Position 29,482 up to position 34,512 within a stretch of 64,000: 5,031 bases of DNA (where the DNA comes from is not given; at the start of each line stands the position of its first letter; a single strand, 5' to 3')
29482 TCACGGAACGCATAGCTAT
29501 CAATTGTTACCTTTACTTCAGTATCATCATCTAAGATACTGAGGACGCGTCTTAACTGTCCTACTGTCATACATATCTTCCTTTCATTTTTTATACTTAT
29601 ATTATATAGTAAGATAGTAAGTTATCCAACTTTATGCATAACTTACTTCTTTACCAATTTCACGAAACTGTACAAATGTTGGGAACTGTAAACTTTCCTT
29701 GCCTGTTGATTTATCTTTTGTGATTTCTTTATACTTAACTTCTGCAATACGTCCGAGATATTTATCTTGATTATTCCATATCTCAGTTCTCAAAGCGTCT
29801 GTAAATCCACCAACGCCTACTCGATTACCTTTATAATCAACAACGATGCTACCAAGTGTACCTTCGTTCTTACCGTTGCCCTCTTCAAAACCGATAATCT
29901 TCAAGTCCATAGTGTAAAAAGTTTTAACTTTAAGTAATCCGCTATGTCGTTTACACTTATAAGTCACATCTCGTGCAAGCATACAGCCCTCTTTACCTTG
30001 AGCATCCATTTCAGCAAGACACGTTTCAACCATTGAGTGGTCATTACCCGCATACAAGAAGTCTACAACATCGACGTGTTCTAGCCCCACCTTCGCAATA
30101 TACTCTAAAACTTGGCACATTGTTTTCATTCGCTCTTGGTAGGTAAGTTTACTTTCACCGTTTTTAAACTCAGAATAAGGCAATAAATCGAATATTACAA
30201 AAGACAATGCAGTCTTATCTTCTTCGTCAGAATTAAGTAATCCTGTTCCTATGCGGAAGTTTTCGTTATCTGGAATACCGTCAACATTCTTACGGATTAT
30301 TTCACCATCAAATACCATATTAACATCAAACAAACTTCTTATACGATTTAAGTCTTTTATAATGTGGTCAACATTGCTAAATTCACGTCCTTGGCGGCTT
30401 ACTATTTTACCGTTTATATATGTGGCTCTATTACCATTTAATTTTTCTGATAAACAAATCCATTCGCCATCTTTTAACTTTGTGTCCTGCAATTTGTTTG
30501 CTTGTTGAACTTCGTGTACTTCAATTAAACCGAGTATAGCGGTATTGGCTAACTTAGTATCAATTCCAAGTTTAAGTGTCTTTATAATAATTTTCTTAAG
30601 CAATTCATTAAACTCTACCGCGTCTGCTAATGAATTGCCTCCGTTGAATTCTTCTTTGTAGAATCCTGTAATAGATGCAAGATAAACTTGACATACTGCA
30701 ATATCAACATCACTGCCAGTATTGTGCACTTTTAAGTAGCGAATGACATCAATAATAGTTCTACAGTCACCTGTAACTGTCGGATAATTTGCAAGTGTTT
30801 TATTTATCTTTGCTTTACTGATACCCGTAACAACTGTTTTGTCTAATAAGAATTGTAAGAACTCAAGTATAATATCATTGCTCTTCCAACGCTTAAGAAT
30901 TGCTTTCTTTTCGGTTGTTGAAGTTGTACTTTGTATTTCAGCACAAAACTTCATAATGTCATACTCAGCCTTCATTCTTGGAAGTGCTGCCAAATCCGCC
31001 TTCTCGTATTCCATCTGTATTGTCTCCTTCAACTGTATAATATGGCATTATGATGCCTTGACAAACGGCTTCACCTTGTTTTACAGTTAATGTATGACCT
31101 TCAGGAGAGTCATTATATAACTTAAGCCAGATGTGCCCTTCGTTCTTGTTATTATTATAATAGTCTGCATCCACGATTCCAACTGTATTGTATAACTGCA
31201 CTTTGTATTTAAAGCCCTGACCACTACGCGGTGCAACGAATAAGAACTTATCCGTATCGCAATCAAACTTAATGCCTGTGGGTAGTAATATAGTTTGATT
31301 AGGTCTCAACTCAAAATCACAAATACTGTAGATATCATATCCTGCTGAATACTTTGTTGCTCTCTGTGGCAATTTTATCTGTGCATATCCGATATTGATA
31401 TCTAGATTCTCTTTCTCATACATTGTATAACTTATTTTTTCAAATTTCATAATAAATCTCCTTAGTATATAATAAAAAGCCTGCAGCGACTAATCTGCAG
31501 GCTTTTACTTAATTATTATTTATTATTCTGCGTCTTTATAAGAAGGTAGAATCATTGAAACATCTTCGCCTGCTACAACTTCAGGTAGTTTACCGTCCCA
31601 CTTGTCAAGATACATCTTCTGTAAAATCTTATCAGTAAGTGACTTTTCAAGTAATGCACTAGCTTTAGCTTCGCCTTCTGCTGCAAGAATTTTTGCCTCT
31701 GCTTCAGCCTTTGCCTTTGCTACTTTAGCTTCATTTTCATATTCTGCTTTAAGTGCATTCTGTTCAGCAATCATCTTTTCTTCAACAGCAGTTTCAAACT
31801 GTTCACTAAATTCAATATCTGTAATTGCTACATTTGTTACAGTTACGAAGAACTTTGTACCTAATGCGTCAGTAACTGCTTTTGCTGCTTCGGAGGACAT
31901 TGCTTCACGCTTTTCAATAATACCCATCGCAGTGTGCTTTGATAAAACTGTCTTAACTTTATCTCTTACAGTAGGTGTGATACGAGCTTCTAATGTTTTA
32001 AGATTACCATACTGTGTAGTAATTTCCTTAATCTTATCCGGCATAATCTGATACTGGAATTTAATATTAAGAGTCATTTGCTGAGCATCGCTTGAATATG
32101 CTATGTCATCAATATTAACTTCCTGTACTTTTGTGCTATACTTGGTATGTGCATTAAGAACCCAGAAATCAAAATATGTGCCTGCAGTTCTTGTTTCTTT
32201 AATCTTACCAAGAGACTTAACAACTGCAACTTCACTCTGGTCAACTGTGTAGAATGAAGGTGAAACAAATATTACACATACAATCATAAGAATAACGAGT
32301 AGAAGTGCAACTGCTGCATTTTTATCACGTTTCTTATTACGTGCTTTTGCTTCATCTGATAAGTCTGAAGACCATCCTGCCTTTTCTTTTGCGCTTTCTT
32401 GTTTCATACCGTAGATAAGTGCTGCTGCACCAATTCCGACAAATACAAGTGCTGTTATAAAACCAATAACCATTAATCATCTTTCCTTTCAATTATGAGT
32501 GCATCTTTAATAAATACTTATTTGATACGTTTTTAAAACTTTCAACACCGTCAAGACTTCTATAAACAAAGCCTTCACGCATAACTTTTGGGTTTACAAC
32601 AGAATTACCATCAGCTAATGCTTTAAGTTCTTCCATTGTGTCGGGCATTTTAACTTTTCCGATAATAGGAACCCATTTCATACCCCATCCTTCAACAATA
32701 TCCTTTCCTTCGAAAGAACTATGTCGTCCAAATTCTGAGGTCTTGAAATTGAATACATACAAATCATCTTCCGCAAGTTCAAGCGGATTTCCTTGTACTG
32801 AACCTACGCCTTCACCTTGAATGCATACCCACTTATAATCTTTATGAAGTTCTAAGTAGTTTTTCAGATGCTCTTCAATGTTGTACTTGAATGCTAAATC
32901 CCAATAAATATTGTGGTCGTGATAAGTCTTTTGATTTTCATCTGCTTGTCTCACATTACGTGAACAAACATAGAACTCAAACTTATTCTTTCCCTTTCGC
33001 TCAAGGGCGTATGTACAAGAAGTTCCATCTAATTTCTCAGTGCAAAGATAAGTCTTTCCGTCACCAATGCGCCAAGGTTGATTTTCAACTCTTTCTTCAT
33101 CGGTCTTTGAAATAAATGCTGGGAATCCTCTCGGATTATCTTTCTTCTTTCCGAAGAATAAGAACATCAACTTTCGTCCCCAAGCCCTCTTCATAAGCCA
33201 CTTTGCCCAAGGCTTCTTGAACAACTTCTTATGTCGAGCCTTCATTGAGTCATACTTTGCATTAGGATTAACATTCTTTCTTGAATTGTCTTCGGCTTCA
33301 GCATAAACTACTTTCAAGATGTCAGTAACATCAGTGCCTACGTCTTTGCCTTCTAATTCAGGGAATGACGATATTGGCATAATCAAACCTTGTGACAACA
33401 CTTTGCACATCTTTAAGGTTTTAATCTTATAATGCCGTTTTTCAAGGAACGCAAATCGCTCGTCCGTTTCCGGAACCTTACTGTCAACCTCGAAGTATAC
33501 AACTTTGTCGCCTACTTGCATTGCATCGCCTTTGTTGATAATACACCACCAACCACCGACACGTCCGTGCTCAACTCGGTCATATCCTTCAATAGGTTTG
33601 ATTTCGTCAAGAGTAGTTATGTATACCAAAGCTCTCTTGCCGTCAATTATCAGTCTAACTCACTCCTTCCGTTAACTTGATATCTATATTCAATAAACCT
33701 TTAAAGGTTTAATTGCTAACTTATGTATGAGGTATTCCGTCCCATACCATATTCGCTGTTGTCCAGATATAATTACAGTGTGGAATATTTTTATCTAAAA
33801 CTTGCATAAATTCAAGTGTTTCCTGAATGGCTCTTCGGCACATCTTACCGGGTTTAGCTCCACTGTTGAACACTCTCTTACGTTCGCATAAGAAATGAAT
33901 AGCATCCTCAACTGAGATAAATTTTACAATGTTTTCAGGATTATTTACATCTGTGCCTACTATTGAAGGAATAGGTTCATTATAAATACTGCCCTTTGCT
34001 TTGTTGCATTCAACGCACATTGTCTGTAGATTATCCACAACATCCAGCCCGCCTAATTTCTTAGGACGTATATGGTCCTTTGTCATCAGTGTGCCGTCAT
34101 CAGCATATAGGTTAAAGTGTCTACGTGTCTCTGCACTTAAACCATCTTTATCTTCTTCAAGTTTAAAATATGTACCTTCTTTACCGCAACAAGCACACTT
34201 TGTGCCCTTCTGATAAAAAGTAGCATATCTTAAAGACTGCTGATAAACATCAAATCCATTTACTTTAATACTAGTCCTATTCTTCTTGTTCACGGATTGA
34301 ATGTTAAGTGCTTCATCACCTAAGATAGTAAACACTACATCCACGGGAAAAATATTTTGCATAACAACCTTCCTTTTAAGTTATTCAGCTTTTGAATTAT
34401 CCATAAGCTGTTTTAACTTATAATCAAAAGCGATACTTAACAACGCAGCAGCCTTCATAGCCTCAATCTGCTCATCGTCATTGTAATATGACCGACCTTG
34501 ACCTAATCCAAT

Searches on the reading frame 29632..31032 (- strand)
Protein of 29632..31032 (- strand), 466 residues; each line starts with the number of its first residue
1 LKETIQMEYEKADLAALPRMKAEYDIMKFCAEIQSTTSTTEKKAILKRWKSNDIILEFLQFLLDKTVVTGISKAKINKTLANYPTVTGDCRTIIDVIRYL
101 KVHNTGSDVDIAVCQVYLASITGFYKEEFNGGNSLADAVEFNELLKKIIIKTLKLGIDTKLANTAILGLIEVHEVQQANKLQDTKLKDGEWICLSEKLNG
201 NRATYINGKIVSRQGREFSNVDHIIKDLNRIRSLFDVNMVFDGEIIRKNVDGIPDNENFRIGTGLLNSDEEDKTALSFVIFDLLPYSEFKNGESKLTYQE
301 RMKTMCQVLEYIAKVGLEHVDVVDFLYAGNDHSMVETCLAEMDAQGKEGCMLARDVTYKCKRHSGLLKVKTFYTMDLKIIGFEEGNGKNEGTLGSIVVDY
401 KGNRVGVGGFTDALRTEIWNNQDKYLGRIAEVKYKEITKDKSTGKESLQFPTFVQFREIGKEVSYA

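Call 78: search_protein_families(library=pfam, proteins=[window:29632-31032:-], max_evalue=0.001)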
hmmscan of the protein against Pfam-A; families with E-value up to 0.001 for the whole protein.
window:29632-31032:- (466 aa): 1 family
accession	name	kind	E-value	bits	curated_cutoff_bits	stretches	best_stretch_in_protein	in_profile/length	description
PF14743.12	DNA_ligase_OB_2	-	2.4e-11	43.9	28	1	384-457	1-66/66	DNA ligase OB-like domain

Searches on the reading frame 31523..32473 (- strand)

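Call 78: search_protein_families(library=pfam, proteins=[window:31523-32473:-], max_evalue=0.001)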
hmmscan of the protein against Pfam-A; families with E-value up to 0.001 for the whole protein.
window:31523-32473:- (316 aa): 1 family
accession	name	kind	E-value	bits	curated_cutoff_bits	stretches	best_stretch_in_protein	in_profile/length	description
PF01145.31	Band_7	-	1.8e-28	100.2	23.6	1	76-258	2-176/176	SPFH domain / Band 7 family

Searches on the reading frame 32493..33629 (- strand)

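Call 78: search_protein_families(library=pfam, proteins=[window:32493-33629:-], max_evalue=0.001)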
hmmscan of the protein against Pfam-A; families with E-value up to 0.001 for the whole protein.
window:32493-33629:- (378 aa): 2 families
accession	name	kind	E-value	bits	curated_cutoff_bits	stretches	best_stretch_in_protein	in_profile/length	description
PF21189.3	PHA02142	-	1.5e-17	64.3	27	1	3-86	3-92/92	PHA02142 OB-fold domain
PF09414.15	RNA_ligase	-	3e-15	57.2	27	1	193-372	2-170/171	RNA ligase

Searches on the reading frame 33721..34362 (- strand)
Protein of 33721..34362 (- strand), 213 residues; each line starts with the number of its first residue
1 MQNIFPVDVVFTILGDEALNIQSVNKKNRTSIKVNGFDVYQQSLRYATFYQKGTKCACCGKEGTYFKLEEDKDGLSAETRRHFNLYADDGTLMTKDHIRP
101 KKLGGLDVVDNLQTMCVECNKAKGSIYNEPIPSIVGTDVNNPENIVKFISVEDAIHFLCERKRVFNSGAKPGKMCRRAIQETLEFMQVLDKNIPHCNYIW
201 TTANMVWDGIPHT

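Call 78: search_protein_families(library=pfam, proteins=[window:33721-34362:-], max_evalue=0.001)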
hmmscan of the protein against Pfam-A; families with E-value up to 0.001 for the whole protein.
window:33721-34362:- (213 aa): 2 families
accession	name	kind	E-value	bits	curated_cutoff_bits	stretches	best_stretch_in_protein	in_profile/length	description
PF01844.29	HNH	-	2.2e-08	34.6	21.4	1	91-124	12-45/47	HNH endonuclease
PF14279.12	HNH_5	-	2.3e-08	34.3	27.5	1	93-125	13-45/56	HNH endonuclease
